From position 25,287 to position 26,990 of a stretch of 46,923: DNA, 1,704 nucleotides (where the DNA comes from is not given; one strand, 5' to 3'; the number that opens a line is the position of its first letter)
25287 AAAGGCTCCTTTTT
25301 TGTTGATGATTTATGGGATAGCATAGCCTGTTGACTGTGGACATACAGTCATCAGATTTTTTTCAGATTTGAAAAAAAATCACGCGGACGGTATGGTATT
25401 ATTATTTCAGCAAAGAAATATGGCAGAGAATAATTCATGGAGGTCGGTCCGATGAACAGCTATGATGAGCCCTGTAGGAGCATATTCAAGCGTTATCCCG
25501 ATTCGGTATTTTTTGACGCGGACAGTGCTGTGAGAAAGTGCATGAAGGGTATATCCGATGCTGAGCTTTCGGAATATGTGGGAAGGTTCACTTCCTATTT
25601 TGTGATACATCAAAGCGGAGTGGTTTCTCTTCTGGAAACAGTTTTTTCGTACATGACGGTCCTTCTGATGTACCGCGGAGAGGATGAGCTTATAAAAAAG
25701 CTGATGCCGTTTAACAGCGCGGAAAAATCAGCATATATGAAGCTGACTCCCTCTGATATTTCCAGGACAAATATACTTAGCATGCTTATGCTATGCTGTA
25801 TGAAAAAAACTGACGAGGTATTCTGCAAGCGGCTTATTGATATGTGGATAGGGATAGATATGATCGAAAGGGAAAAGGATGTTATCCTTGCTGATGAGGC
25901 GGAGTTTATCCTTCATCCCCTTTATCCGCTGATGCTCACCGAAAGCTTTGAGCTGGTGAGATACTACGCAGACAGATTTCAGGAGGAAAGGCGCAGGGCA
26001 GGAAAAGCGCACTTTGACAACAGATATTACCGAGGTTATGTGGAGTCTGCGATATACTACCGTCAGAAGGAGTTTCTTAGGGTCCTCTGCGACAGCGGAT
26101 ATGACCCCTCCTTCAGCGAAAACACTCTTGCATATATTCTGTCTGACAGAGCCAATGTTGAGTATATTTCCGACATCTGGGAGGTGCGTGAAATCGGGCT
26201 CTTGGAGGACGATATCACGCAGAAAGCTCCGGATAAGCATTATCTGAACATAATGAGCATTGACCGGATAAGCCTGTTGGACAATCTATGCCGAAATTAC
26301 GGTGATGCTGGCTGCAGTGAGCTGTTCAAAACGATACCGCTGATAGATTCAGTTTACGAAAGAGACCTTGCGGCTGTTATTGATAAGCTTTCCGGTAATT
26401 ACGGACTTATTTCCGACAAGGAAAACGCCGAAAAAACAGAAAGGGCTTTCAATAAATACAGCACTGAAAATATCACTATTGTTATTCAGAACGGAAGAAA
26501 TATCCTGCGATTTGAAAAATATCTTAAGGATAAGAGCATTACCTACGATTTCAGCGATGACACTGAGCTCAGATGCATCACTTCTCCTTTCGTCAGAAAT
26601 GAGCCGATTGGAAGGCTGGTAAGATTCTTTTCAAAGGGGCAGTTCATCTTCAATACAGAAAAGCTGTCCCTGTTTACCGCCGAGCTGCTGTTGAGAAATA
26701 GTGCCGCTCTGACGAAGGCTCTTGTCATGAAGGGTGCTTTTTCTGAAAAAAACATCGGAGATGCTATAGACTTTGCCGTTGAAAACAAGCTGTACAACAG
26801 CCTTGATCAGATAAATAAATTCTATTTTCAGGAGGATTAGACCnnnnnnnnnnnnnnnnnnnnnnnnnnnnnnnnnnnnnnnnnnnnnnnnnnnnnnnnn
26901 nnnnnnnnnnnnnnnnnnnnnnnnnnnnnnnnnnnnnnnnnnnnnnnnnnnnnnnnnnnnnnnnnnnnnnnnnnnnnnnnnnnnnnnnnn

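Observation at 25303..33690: Terminator-bounded operon combining two helical-repeat paralogues, two different AAA+ remodellers (CbbX/SpoVK-type and MoxR+VWA) and an RNA ligase: candidate undescribed system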

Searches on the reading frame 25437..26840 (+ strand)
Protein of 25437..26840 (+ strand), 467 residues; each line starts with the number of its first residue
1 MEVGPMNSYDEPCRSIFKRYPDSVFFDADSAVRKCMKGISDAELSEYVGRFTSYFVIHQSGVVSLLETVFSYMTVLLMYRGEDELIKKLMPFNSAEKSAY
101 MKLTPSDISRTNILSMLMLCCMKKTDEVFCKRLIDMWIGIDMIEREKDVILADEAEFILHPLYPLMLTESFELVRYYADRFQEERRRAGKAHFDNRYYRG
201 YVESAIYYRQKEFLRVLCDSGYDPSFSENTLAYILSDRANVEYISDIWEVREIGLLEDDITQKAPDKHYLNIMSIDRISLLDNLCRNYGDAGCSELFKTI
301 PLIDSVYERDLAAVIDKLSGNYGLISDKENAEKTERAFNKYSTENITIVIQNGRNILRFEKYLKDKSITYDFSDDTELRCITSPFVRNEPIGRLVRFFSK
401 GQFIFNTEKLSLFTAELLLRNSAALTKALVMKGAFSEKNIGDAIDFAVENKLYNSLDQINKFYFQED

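Call 3: search_protein_families(library=pfam, proteins=[window:25437-26840:+], max_evalue=0.01)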
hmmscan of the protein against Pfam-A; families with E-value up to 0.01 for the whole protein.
window:25437-26840:+ (467 aa): 0 families

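Call 4: search_protein_families(library=padloc, proteins=[window:25437-26840:+], max_evalue=0.01)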
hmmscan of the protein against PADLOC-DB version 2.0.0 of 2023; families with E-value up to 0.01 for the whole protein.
window:25437-26840:+ (467 aa): 0 families

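Call 7: search_protein_families(library=ncbifam, proteins=[window:25437-26840:+], max_evalue=0.01)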
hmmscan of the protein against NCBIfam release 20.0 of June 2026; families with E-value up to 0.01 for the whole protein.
window:25437-26840:+ (467 aa): 0 families
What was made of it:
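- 25437..26840 (+): P1: ankyrin-like helical-repeat protein with a central alpha/beta region and the C-terminal module shared with P3. Likely true start 25452 (462 aa). No Pfam, PADLOC or NCBIfam hit (calls 3, 4, 7).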

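Call 8: search_protein_families(library=phrogs, proteins=[window:25437-26840:+], max_evalue=0.01)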
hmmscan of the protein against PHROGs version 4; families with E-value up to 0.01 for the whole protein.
window:25437-26840:+ (467 aa): 1 family
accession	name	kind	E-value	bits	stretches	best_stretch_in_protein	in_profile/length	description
phrog_17478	-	unknown function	0.0094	17.3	0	227-250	41-64/79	-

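Call 14: search_dna_similar(query=window:25437-26840:+, collection=phages, mode=protein, max_rows=25, max_evalue=0.001)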
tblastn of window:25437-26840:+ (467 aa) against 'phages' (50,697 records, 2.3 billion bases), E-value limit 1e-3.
No match.

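Call 15: find_homologous_proteins(query=window:25437-26840:+)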
Query window:25437-26840:+ (467 aa): 6 proteins with E <= 0.001 among 5907 candidates.
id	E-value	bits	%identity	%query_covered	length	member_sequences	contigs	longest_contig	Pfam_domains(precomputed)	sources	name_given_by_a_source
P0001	0.0e+0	1021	98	99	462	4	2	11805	-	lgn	-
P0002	4.9e-271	917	88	100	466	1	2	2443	-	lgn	-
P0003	8.3e-235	798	77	99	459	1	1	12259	-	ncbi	ncbi:MAG: hypothetical protein ACI4K7_04975 [Oscillospiraceae bacterium]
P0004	1.0e-115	405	47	98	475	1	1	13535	-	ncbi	ncbi:MAG: hypothetical protein ACI4XF_04470 [Oscillospiraceae bacterium]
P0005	3.1e-97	344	50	76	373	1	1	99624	-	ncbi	ncbi:MAG: hypothetical protein ACI4JJ_03195 [Huintestinicola sp.]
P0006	1.3e-61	227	32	97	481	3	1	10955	-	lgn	-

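Call 16: find_encoding_contigs(protein=window:25437-26840:+, flank=10000, max_places=8)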
Protein window:25437-26840:+ (467 aa): no gene with exactly this product is on record in the collection.

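Call 17: find_encoding_contigs(protein=P0003, flank=10000, max_places=3)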
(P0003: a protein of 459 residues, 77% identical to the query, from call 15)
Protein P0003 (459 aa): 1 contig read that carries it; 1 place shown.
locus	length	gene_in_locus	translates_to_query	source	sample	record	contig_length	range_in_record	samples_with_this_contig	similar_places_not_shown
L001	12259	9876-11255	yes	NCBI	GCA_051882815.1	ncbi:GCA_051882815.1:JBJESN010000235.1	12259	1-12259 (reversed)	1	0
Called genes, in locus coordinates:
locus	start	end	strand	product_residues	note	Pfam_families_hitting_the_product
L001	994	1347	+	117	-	PF03965:Penicillinase_R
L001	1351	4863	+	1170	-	PF05569:Peptidase_M56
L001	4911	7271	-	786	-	PF02687:FtsX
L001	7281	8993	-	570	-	PF00512:HisKA, PF02518:HATPase_c, PF00005:ABC_tran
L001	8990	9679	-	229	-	PF00072:Response_reg, PF00486:Trans_reg_C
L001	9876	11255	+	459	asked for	-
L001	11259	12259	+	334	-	?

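Call 18: find_encoding_contigs(protein=P0004, flank=10000, max_places=3)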
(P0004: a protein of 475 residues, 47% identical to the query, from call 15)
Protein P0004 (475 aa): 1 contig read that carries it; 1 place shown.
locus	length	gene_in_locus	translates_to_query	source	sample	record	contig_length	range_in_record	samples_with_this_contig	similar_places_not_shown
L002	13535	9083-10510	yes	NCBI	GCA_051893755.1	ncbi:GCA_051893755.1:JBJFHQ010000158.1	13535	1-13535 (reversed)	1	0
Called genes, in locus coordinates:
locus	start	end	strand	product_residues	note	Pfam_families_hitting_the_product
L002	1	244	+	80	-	PF00578:AhpC-TSA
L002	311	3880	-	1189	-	PF01855:POR_N, PF17147:PFOR_II, PF01558:POR, PF10371:EKR, PF12838:Fer4_7, PF13183:Fer4_8, PF13187:Fer4_9 (weak), PF02775:TPP_enzyme_C, +2 more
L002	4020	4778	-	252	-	PF00149:Metallophos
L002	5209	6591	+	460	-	PF20250:FapA_N, PF03961:FapA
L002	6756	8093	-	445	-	-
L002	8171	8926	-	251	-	PF13306:LRR_5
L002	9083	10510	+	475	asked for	-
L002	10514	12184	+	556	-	PF00004:AAA, PF17866:AAA_lid_6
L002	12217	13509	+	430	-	-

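Call 19: find_encoding_contigs(protein=P0005, flank=10000, max_places=3)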
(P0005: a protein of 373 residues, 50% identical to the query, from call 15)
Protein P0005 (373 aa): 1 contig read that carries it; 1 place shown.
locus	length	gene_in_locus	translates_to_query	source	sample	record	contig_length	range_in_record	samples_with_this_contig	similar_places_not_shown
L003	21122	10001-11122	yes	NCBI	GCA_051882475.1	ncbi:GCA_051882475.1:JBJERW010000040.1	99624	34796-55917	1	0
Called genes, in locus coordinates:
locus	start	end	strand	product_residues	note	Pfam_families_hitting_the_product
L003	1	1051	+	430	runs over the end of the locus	-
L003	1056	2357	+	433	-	-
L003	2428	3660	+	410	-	PF00004:AAA (faint), PF07728:AAA_5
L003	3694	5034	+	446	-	PF13203:DUF2201_N, PF09967:DUF2201 (weak)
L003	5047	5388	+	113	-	-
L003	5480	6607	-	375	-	-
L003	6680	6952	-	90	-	-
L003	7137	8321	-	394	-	PF25583:WCX (weak)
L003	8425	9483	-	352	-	PF03747:ADP_ribosyl_GH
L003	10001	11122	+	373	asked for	-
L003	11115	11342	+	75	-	-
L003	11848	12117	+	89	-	PF01842:ACT (weak), PF13291:ACT_4 (weak), PF13740:ACT_6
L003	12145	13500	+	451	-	PF05167:DUF711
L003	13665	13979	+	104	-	-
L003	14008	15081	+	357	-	PF01992:vATP-synt_AC39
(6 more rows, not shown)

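Call 20: find_encoding_contigs(protein=P0006, flank=10000, max_places=3)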
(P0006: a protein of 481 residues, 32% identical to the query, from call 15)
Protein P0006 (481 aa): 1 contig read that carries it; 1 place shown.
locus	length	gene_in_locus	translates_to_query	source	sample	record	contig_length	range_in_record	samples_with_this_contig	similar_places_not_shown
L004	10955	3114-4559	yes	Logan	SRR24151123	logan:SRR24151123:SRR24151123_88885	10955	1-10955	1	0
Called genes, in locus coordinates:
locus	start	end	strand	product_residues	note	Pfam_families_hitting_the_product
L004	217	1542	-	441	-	-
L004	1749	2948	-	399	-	-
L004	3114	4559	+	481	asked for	-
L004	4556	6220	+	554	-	PF00004:AAA, PF07728:AAA_5 (faint), PF17866:AAA_lid_6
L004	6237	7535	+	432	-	-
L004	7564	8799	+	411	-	PF07728:AAA_5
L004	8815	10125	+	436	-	-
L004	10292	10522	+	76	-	-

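Call 34: find_encoding_contigs(protein=P0001, flank=10000, max_places=4)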
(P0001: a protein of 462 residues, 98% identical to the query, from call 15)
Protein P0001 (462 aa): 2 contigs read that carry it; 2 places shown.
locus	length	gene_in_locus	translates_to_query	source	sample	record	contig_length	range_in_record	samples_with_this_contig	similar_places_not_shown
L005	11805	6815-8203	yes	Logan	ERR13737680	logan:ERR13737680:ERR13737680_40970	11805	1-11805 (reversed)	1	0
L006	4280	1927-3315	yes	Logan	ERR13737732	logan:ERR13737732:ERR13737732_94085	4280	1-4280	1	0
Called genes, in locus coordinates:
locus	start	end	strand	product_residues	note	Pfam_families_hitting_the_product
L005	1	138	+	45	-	?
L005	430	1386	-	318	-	PF00150:Cellulase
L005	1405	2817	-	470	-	PF13416:SBP_bac_8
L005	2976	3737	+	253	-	PF00165:HTH_AraC (weak), PF12833:HTH_18, PF00165:HTH_AraC (weak)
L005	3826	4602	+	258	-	PF00722:Glyco_hydro_16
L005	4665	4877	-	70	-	PF19807:DUF6290 (weak)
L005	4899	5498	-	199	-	-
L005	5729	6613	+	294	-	PF00165:HTH_AraC (weak), PF12833:HTH_18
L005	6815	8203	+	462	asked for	-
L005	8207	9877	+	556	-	PF00004:AAA, PF07728:AAA_5 (weak), PF17866:AAA_lid_6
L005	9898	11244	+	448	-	-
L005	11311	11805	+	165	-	?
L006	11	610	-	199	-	-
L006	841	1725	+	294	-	PF00165:HTH_AraC (weak), PF12833:HTH_18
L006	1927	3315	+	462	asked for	-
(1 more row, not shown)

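Call 53: find_homologous_proteins(query=A5, max_evalue=0.001)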
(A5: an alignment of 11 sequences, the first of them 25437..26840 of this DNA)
Query A5 (11 sequences) (467 aa, profile of the alignment): 10 proteins with E <= 0.001 among 8000 candidates.
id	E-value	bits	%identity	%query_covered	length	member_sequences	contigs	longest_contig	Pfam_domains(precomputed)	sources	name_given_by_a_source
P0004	3.4e-157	542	47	98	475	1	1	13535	-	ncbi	ncbi:MAG: hypothetical protein ACI4XF_04470 [Oscillospiraceae bacterium]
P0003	4.5e-157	541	77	99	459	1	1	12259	-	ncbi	ncbi:MAG: hypothetical protein ACI4K7_04975 [Oscillospiraceae bacterium]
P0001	2.1e-156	539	98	99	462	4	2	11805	-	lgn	-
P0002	6.6e-154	531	88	100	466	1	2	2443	-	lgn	-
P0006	1.9e-130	454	32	97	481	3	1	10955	-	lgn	-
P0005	6.9e-128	445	50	76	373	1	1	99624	-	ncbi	ncbi:MAG: hypothetical protein ACI4JJ_03195 [Huintestinicola sp.]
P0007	6.4e-109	383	29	11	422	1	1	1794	-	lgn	-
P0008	5.3e-108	380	28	11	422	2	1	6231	-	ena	-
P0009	8.4e-94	333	25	19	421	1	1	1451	-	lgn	-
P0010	1.8e-87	312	31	14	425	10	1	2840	-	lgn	-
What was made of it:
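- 25437..26840 (+): Only 10 relatives in 5.8 billion proteins (calls 15, 53).
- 10 P1-family proteins in 5.8 billion (call 53).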

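Call 69: predict_structure(alignment_id=A6)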
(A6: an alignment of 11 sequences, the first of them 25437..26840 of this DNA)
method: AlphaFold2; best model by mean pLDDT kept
length: 467 residues; sequences in the alignment: 11
mean_pLDDT: 78.4   pTM: 0.75
mean pLDDT of the five models: 78.4, 77.3, 73.9, 73.2, 72.9
residues with pLDDT >= 90: 149; 70-90: 213; 50-70: 50; < 50: 55
segments of 3 or more residues with pLDDT < 50: 1-18, 95-107, 148-154, 255-263, 377-381
pLDDT, mean of each block of 10 residues (from residue 1): 27 36 77 93 90 66 73 91 87 49 46 89 88 92 62 62 93 93 86 65 90 90 79 86 86 51 59 73 84 82 86 82 65 88 91 82 88 62 75 93 90 90 95 92 95 94 68
secondary structure, 60 per line:
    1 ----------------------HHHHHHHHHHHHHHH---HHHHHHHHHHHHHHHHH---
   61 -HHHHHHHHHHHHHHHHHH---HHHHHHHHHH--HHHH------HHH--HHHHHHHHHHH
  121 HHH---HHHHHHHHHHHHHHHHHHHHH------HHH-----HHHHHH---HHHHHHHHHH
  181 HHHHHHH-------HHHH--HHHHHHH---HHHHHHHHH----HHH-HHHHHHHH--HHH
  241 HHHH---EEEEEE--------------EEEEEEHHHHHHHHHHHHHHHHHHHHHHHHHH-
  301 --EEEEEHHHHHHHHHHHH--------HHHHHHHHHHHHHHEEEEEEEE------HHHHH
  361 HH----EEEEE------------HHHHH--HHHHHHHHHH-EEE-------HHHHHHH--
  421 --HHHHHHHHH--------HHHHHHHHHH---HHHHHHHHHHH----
elements in order: H23-37 H41-57 H62-79 H83-92 H95-98 H110-123 H127-147 H162-167 H171-187 H195-198 H201-207 H211-219 H228-235 H238-244 E248-253 E268-273 H274-299 E303-307 H308-319 H328-341 E342-349 H356-362 E367-371 H384-388 H391-400 E402-404 H412-418 H423-431 H440-449 H453-463

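Call 74: fold_search(model_id=the predicted structure, library=pdb)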
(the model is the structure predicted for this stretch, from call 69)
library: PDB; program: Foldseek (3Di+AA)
matches with E <= 10: 314; with E <= 0.001: 0
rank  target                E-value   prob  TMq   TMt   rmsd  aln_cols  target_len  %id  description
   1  7rdr_A                1.5e-02  0.87  0.17  0.17  19.7       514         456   12  Circular tandem repeat protein with novel repeat topology and enhanced subunit contact surfaces (released 2021-09-01)
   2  5i9h_A                1.8e-02  0.84  0.16  0.19  25.3       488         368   11  Crystal structure of designed pentatricopeptide repeat protein dPPR-U8G2 in complex with its target RNA U8G2 (released 2016-04-27)
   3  8cws_A                5.6e-02  0.63  0.18  0.18  22.2       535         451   10  Accurate computational design of genetically encoded 3D protein crystals (released 2023-11-01)
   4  2jdq_B                1.4e-01  0.38  0.17  0.19  21.6       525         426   11  C-terminal domain of influenza A virus polymerase PB2 subunit in complex with human importin alpha5 (released 2007-02-27)
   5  8ras_F                1.8e-01  0.54  0.18  0.15  19.8       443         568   10  Plastid-encoded RNA polymerase transcription elongation complex (released 2024-03-06)
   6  8k8t_C                1.8e-01  0.15  0.13  0.13  26.4       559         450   11  Structure of CUL3-RBX1-KLHL22 complex (released 2024-05-22)
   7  4a1s_B                2.0e-01  0.25  0.15  0.16  20.9       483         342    9  Crystallographic structure of the Pins:Insc complex (released 2012-03-28)
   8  7qds_B                2.1e-01  0.47  0.20  0.12  22.3       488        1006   10  Apo human SKI complex in the open state (released 2022-02-02)
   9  7rht                  2.3e-01  0.33  0.18  0.19  19.9       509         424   12  Importin alpha 7 delta IBB (KPNA6) (released 2022-02-23)
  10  5a7d_D                2.3e-01  0.21  0.15  0.16  21.3       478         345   10  Tetrameric assembly of LGN with Inscuteable (released 2016-08-03)
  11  6vfk_B                2.7e-01  0.18  0.10  0.15  19.9       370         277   11  De novo designed tetrahedral nanoparticle T33_dn10 displaying 4 copies of BG505-SOSIP trimer on the surface (released 2020-07-22)
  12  8fnc_10               3.3e-01  0.21  0.17  0.18  21.6       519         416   10  Cryo-EM structure of RNase-treated RESC-C in trypanosomal RNA editing (released 2023-07-19)
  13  9gyt_g                3.3e-01  0.21  0.16  0.14  19.0       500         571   12  High resolution structure of B. oleracea mitoribosome (released 2025-10-15)
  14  6c9m_A                3.6e-01  0.13  0.13  0.10  23.5       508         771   13  The Human NatA (Naa10/Naa15) amino-terminal acetyltransferase complex (released 2018-06-06)
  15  8fzk_A                3.7e-01  0.35  0.20  0.21  19.4       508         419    9  Dimeric human importin alpha subunit (released 2023-02-08)
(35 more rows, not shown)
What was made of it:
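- On Ankyrin-repeat proteins (P1/P3): PDB hits are generic TPR, ARM and PPR repeats (call 74).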

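Call 101: find_related_loci(query=A5, collection=viral_contigs, flank=10000)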
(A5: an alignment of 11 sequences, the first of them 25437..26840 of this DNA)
Query A5 (467 aa) in viral_contigs; peptide patterns used: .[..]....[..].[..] (x = any residue, [..] = any of these).
6 stretches matched a pattern, but none encodes a relative of the query by tblastn (E <= 1e-3).

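Call 104: search_protein_families(library=pfam, alignment_id=A5, max_evalue=5)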
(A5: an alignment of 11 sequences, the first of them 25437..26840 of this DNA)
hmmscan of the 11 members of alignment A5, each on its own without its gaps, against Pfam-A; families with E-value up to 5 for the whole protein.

A. member 1, window:25437-26840:+ (467 aa): 0 families

B. families by the number of members that match (of 11 scanned): 6 families
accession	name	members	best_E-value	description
PF12796.13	Ank_2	3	0.025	Ankyrin repeats (3 copies)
PF08282.18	Hydrolase_3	2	0.018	haloacid dehalogenase-like hydrolase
PF22968.2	RNF34L-like_3rd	1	0.031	E3 ubiquitin-protein ligase rififylin-like domain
PF13361.12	UvrD_C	1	0.033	UvrD-like helicase C-terminal domain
PF12550.13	GCR1_C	1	0.15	Transcriptional activator of glycolytic enzymes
PF10369.15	ALS_ss_C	1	0.16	Small subunit of acetolactate synthase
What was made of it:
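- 25437..26840 (+): Ank_2 is the top sub-threshold Pfam family (call 104).
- On Ankyrin-repeat proteins (P1/P3): Ank_2 is the commonest weak hit (3 of 11 members, best E 0.025, below threshold) (call 104).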

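Call 116: fold_search(model_id=the predicted structure, library=viral)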
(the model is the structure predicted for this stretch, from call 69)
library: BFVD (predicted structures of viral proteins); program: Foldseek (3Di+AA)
matches with E <= 10: 232; with E <= 0.001: 0
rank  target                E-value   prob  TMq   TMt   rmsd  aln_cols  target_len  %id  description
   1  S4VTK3                2.9e-02  0.85  0.22  0.21  19.7       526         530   12  F-box domain containing protein [Pandoravirus dulcis]
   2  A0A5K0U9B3            3.7e-02  0.30  0.14  0.10  26.3       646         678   11  Uncharacterized protein [Yasminevirus sp. GU-2018]
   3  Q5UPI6                4.9e-02  0.90  0.22  0.23  18.4       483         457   11  Putative ankyrin repeat protein L112 [Acanthamoeba polyphaga mimivirus]
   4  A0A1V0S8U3            8.6e-02  0.66  0.19  0.21  19.1       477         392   10  Ankyrin repeat protein [Catovirus CTV1]
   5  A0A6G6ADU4            9.7e-02  0.47  0.17  0.15  21.1       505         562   10  Ankyrin repeat-containing protein [Borely moumouvirus]
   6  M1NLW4                1.2e-01  0.30  0.15  0.11  24.0       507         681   11  Repeat protein [Moumouvirus goulette]
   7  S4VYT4                1.4e-01  0.66  0.22  0.19  22.5       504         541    8  Ankyrin repeat domain containing protein [Pandoravirus dulcis]
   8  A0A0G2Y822            2.2e-01  0.51  0.17  0.22  16.6       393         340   13  Ankyrin-containing protein [Acanthamoeba polyphaga mimivirus]
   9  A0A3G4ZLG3            2.4e-01  0.15  0.14  0.11  27.8       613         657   10  Uncharacterized protein [Terrestrivirus sp.]
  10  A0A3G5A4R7            2.8e-01  0.28  0.18  0.16  16.7       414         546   11  Uncharacterized protein [Homavirus sp.]
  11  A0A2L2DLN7            2.9e-01  0.38  0.15  0.22  15.3       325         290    8  Ankyrin repeat protein [Acanthamoeba polyphaga mimivirus]
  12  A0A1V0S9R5            3.0e-01  0.66  0.18  0.27  17.0       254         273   11  Uncharacterized protein [Catovirus CTV1]
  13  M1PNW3                3.0e-01  0.38  0.13  0.17  16.1       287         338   14  Repeat protein [Moumouvirus goulette]
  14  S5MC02                3.3e-01  0.11  0.12  0.13  26.7       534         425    9  (no name in the UniProt tables at hand)
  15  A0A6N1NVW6            3.7e-01  0.89  0.19  0.37  17.4       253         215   13  Ankyrin repeat protein [Tupanvirus soda lake]
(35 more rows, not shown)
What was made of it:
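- On Ankyrin-repeat proteins (P1/P3): Weak BFVD Foldseek hits are mostly giant-virus ankyrin proteins, but all have E > 0.02 and TM about 0.2 (call 116).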
